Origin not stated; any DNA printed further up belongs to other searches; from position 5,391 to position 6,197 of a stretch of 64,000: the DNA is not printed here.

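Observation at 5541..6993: Tandem triplet of prepilin-type (type IV pilin-like) genes with Cys-containing variable heads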

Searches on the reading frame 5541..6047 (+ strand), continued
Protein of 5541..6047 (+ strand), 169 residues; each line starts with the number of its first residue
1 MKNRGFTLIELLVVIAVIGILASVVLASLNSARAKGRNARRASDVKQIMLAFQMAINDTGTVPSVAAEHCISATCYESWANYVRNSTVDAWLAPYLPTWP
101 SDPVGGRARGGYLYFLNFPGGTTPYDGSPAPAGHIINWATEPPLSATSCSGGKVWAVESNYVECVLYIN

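Call 32: fold_search(model_id=the predicted structure, library=pdb)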
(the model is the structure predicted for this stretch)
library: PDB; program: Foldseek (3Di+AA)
matches with E <= 10: 132; with E <= 0.001: 0
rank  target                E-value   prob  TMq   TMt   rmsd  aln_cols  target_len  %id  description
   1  9iuf_A                9.0e-02  0.94  0.48  0.40   7.0       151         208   18  Cryo-EM structure of the type IVb pilus from enterotoxigenic Escherichia coli (released 2025-05-28)
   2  6t8s_BBB              2.3e-01  0.63  0.41  0.49   4.7       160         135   12  Structure of the major Type IV pilin PilA1 from Clostridium difficile (released 2020-03-25)
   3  8uhf_D                2.5e-01  0.77  0.43  0.38   6.9       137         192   14  Cryo-EM of Vibrio cholerae toxin co-regulated pilus - asymmetric reconstruction (released 2023-12-06)
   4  8dx4_D                3.3e-01  0.44  0.38  0.15   8.4       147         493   12  Clostridioides difficile R20291 minor pilin - PilW fused with Maltose Binding Protein (released 2022-09-21)
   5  8dx4_B                4.4e-01  0.33  0.37  0.16   7.7       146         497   11  Clostridioides difficile R20291 minor pilin - PilW fused with Maltose Binding Protein (released 2022-09-21)
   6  7t31_B                6.4e-01  0.15  0.33  0.14   8.8       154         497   10  X-ray Structure of Clostridiodies difficile PilW (released 2022-10-19)
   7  6t8s_AAA              7.7e-01  0.33  0.41  0.50   5.3       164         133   13  Structure of the major Type IV pilin PilA1 from Clostridium difficile (released 2020-03-25)
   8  6t8s_CCC              1.1e+00  0.25  0.39  0.49   5.8       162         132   12  Structure of the major Type IV pilin PilA1 from Clostridium difficile (released 2020-03-25)
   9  8pqa_A                1.3e+00  0.06  0.15  0.10   7.7        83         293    6  c-KIT kinase domain in complex with avapritinib derivative 4 (released 2023-12-27)
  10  5dg5_A                1.3e+00  0.06  0.19  0.13  11.9       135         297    7  CRYSTAL STRUCTURE OF THE TYROSINE KINASE DOMAIN OF THE HEPATOCYTE GROWTH FACTOR RECEPTOR C-MET IN COMPLEX WITH ALTIRAT (released 2016-08-31)
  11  3b42_B                1.8e+00  0.04  0.15  0.20  19.4       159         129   14  Periplasmic sensor domain of chemotaxis protein GSU0935 (released 2008-04-08)
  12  5e63_A                1.8e+00  0.04  0.17  0.11  15.1       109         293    7  K262A mutant of I-SmaMI (released 2016-01-13)
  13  4qrc                  2.1e+00  0.03  0.15  0.10   8.8        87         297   11  Crystal Structure of the Tyrosine Kinase Domain of FGF Receptor 4 in Complex with Ponatinib (released 2014-10-29)
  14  8s19_A                2.2e+00  0.04  0.16  0.11   7.8        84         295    5  c-KIT kinase domain in complex with staurosporine (released 2025-09-03)
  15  3q6w                  2.3e+00  0.04  0.17  0.11   7.8        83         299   10  Structure of dually-phosphorylated MET receptor kinase in complex with an MK-2461 analog with specificity for the activa (released 2011-01-19)
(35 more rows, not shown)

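Call 33: find_related_loci(query=window:5541-6047:+, collection=genome_contigs, flank=10000)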
Query window:5541-6047:+ (169 aa) in genome_contigs; peptide patterns used: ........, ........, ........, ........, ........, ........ (x = any residue, [..] = any of these).
595 stretches matched a pattern (row limit reached: there are more); 194 encode a relative of the query (tblastn E <= 1e-3); the best 80 are kept; 79 distinct loci.
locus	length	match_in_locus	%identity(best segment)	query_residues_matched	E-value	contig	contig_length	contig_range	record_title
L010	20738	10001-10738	95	1-169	1e-109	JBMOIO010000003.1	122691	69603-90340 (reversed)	MAG: Minisyncoccia bacterium isolate Deming_bin.451 contig147, whole genome shotgun sequence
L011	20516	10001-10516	55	1-169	8e-54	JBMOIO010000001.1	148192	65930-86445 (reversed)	MAG: Minisyncoccia bacterium isolate Deming_bin.451 contig82, whole genome shotgun sequence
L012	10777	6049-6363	50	1-103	7e-22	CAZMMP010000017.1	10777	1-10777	MAG TPA_asm: uncultured Candidatus Saccharibacteria bacterium isolate SRP135725_co1_624 genome assembly, contig: NODE_86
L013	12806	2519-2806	44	2-125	1e-21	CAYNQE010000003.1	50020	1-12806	MAG TPA_asm: uncultured Candidatus Saccharibacteria bacterium isolate binchicken_co46_209 genome assembly, contig: NODE_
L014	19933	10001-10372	42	1-135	4e-20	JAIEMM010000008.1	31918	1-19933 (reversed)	MAG: Patescibacteria group bacterium isolate co.spades.CONCOCT.2.5kb_058 c_000000000034, whole genome shotgun sequence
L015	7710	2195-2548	42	1-105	5e-20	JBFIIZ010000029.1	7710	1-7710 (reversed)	MAG: Candidatus Paceibacteria bacterium isolate Mix_sand11.2021.09.Z.68 k141_2527568_length_7710_cov_7.0000, whole genom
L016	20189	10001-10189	57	1-63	7e-18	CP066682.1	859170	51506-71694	MAG: Candidatus Kaiserbacteria bacterium isolate NC_groundwater_79_Ag_B-0.1um_58_26 chromosome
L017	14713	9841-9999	68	1-53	1e-17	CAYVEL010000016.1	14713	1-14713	MAG TPA_asm: uncultured Candidatus Saccharibacteria bacterium isolate SRP220891_co5_92 genome assembly, contig: NODE_275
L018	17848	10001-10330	43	1-115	1e-17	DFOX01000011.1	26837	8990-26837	MAG TPA_asm: Patescibacteria group bacterium UBA3530 UBA3530_contig_35648, whole genome shotgun sequence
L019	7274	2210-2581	33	1-160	3e-17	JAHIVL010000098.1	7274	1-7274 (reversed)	MAG: Patescibacteria group bacterium isolate MM_PC_MetaG.mb.79 MM_PC_MetaG.mb.79_k141_1909434, whole genome shotgun sequ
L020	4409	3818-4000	52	1-61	1e-16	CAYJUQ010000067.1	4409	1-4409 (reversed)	MAG TPA_asm: uncultured Candidatus Saccharibacteria bacterium isolate ERP125453_co1_297 genome assembly, contig: NODE_27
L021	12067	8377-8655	43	2-106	2e-16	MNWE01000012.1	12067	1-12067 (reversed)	MAG: Parcubacteria group bacterium CG1_02_39_15 cg1_0.2_scaffold_5135_c, whole genome shotgun sequence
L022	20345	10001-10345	37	3-104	1e-15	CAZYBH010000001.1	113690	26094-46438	MAG TPA_asm: uncultured Candidatus Saccharibacteria bacterium isolate SRP257259_co1_236 genome assembly, contig: NODE_14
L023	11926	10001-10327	36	1-102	1e-14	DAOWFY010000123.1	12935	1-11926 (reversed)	MAG TPA_asm: bacterium isolate CSMAG_1977 CSMAG_1977_k141_2240877_length_12935_cov_28.0000, whole genome shotgun sequenc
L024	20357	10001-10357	30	1-156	2e-14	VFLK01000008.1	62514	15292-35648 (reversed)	MAG: Candidatus Paceibacterota bacterium isolate Bin_61_66 c_000002811377, whole genome shotgun sequence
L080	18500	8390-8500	86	1-37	7e-8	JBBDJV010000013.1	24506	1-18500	MAG: Candidatus Paceibacterota bacterium isolate LejiaA_42_15 Lejia_A_3116_length_24506_cov_9, whole genome shotgun sequ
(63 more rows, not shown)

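Call 37: search_protein_families(library=pfam, proteins=[L080:963-2207:+, L080:2317-2931:+, L080:2931-3497:+, L080:3830-5554:+, L080:5973-7043:+, L080:7053-8258:+, L080:8390-8752:+, L080:8997-9683:+, L080:9865-10683:+], max_evalue=0.1)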
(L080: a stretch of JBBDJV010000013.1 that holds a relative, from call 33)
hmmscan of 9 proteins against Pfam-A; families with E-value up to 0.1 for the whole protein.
L080:963-2207:+ (415 aa): 7 families
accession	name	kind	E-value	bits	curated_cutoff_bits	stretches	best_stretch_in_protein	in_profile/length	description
PF11104.14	PilM_2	-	3.5e-38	131.9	27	2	193-408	118-339/340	Type IV pilus assembly protein PilM;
PF14450.12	FtsA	-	3.5e-18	66.6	31.8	1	250-388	1-124/127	Cell division protein FtsA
PF06723.19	MreB_Mbl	-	3.3e-05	23.3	27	1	245-314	144-218/327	MreB/Mbl protein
PF21522.3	MreB-like_C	-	0.00015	22.8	27.8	1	251-356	1-115/123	Archaeal actin homologue MreB-like, C-terminal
PF08841.16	DDR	-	0.0054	16.2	24.6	1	246-302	132-189/328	Diol dehydratase reactivase ATPase-like domain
PF25216.1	Volactin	-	0.019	14.9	35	1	219-369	139-292/321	Volactin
PF01869.26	BcrAD_BadFG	-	0.028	14.4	31.5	0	52-80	1-29/271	BadF/BadG/BcrA/BcrD ATPase family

L080:2317-2931:+ (205 aa): 0 families

L080:2931-3497:+ (189 aa): 0 families

L080:3830-5554:+ (575 aa): 23 families
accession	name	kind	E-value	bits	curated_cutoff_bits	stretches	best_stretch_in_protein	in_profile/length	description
PF00437.27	T2SSE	-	1.3e-117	393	24.9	1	184-573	4-369/370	Type II/IV secretion system protein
PF05157.20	MshEN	-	9.4e-12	45.2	23.1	1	55-139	2-84/90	MshEN domain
PF13401.12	AAA_22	-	0.00027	21.7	27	1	322-386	5-64/130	AAA domain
PF13173.12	AAA_14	-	0.00051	20.5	27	1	324-365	4-46/129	AAA domain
PF13476.12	AAA_23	-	0.00056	21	27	1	322-340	19-37/201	AAA domain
PF13191.12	AAA_16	-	0.0006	20.8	32.6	1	315-370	13-64/167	AAA ATPase domain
PF25199.1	nSTAND_NTPase5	-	0.00085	19.6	34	1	319-360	38-80/145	Novel STAND NTPase 5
PF20720.3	nSTAND3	-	0.0012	19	27.2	1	322-361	17-56/155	Novel STAND NTPase 3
PF13086.12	AAA_11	-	0.0017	18.6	27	1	310-346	6-41/257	AAA domain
PF13555.12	AAA_29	-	0.0018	18.4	27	1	322-341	22-41/61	P-loop containing region of AAA domain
PF01580.24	FtsK_SpoIIIE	-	0.0038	17.1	24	1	324-345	41-62/221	FtsK/SpoIIIE family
PF06414.18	Zeta_toxin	-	0.0043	16.9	22.3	0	324-354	18-47/199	Zeta toxin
PF00005.33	ABC_tran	-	0.0046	18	25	1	324-382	13-67/137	ABC transporter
PF01935.23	DUF87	-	0.011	16.3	23.2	0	326-352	27-54/220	Helicase HerA, central domain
PF08286.16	Spc24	-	0.014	16.1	25.3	1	144-186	8-53/109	Spc24 subunit of Ndc80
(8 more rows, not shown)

L080:5973-7043:+ (357 aa): 18 families
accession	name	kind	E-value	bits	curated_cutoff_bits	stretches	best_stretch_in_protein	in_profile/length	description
PF00437.27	T2SSE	-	1.7e-47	162.3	24.9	1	4-280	6-281/370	Type II/IV secretion system protein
PF13401.12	AAA_22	-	0.00016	22.4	27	1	129-175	3-41/130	AAA domain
PF13086.12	AAA_11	-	0.00018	21.8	27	1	125-165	11-45/257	AAA domain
PF13604.12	AAA_30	-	0.00033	20.9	27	1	123-158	10-45/191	AAA domain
PF04851.21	ResIII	-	0.00078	19.8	22.5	1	122-180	15-73/164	Type III restriction enzyme, res subunit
PF00448.28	SRP54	-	0.0056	16.8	22.7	1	134-168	4-38/196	SRP54-type protein, GTPase domain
PF25199.1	nSTAND_NTPase5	-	0.0063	16.8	34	1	128-169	38-79/145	Novel STAND NTPase 5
PF13245.12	AAA_19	-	0.015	15.9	25.1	1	130-161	10-41/134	AAA domain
PF03029.23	ATP_bind_1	-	0.015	15.5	27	1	136-166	1-32/240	Conserved hypothetical ATP binding protein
PF00005.33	ABC_tran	-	0.024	15.7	25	1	127-259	7-99/137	ABC transporter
PF12775.13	AAA_7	-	0.029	14.4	25.8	0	125-160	27-62/181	P-loop containing dynein motor region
PF00265.24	TK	-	0.041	14.2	20.6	1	135-247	5-122/176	Thymidine kinase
PF13191.12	AAA_16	-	0.042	14.8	32.6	1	123-172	16-63/167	AAA ATPase domain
PF02492.25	cobW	-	0.045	13.8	20.7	0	135-169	4-36/180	CobW/HypB/UreG, nucleotide-binding domain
PF01637.24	ATPase_2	-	0.047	13.9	33.2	1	122-188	11-69/225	ATPase domain predominantly from Archaea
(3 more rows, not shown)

L080:7053-8258:+ (402 aa): 4 families
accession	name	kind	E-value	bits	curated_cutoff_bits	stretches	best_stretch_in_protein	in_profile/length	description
PF00482.28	T2SSF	-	3.2e-60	202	25.2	2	70-192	2-125/125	Type II secretion system (T2SS), protein F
PF20990.2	DUF2207_C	-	0.00036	20.8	33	1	114-254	92-204/247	Predicted membrane protein (DUF2207) C-terminal domain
PF18610.7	Peripla_BP_7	-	0.038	14.6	36.8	1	96-137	28-68/71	Periplasmic binding protein domain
PF22079.1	HopBA1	-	0.083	13.1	27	0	257-328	7-75/193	Type III effector protein HopBA1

L080:8390-8752:+ (121 aa): 2 families
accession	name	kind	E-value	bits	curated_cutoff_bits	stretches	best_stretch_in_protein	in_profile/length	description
PF07963.17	N_methyl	-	8.1e-10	38.3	21.2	1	2-26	3-27/27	Prokaryotic N-terminal methylation motif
PF11773.13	ComGE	-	0.029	14.7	25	1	8-45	2-39/82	Competence system putative prepilin ComGE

L080:8997-9683:+ (229 aa): 1 family
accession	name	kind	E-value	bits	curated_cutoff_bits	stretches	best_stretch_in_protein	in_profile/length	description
PF01797.21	Y1_Tnp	-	4.9e-08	33.6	23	1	74-148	40-119/121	Transposase IS200 like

L080:9865-10683:+ (273 aa): 2 families
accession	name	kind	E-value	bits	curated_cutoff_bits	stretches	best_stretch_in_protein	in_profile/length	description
PF06750.18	A24_N_bact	-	4e-24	84.9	23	1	12-91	2-81/84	Bacterial Peptidase A24 N-terminal domain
PF01478.23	Peptidase_A24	-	2e-12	47.9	26.5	1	110-216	3-103/104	Type IV leader peptidase family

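Call 51: search_protein_families(library=pfam, alignment_id=A2, max_evalue=0.01)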
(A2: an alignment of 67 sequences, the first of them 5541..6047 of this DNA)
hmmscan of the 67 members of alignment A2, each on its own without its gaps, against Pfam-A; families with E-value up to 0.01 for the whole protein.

A. member 1, window:5541-6047:+ (169 aa): 1 family
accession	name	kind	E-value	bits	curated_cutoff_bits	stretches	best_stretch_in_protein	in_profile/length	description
PF07963.17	N_methyl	-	3.7e-09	36.2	21.2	1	2-26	3-27/27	Prokaryotic N-terminal methylation motif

B. families by the number of members that match (of 67 scanned): 2 families
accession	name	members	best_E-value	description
PF07963.17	N_methyl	67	6e-11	Prokaryotic N-terminal methylation motif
PF11773.13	ComGE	1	0.0048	Competence system putative prepilin ComGE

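Call 52: search_solved_structures(query=A2, max_evalue=0.01, show_alignments=0)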
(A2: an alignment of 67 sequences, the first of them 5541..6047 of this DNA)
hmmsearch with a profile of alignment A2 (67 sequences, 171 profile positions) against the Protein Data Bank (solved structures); distinct sequences matched with E-value up to 0.01: 22.
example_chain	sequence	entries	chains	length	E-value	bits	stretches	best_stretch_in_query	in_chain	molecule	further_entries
7tgg_A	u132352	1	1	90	6.6e-16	62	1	3-66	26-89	Geopilin domain 1 protein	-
2m7g_A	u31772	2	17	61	4.9e-14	56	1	7-66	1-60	Geopilin domain 1 protein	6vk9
9egp_A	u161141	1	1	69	1.7e-12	50.9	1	3-60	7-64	Geopilin domain 1 protein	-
8pfb_G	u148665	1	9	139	1.4e-08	38.2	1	7-64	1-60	Type IV pilin PilE1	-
5wda_A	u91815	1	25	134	1.8e-08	37.9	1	7-76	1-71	General secretion pathway protein G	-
6xxd_A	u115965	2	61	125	1.9e-08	37.8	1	7-68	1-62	PilA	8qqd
9laa_A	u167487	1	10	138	5.2e-07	33.1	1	2-27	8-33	Type IV pilin protein PilA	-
8tj2_C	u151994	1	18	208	9.4e-07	32.2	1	7-56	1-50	Type IV major pilin protein PilA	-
8p3b_A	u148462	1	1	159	6.6e-06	29.5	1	7-31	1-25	Fimbrial protein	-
2hi2_A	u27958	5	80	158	9.4e-06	29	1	7-74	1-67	Fimbrial protein | PilA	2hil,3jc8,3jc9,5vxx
1oqw_A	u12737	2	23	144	1.1e-05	28.7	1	7-59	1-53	Fimbrial protein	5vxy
8tob_GA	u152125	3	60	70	1.5e-05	28.3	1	8-60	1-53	Fimbrial protein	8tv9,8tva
1ay2_A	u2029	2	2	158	1.6e-05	28.2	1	7-38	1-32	TYPE 4 PILIN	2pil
5kua_A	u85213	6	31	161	1.9e-05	28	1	7-83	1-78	pilin | Neisseria meningitidis PilE variant SB-GATDH | Neisseria meningitidis PilE, SB-DATDH variant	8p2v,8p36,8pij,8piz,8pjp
9lab_B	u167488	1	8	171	2.6e-05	27.6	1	2-24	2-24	MSHA major pilin subunit MshA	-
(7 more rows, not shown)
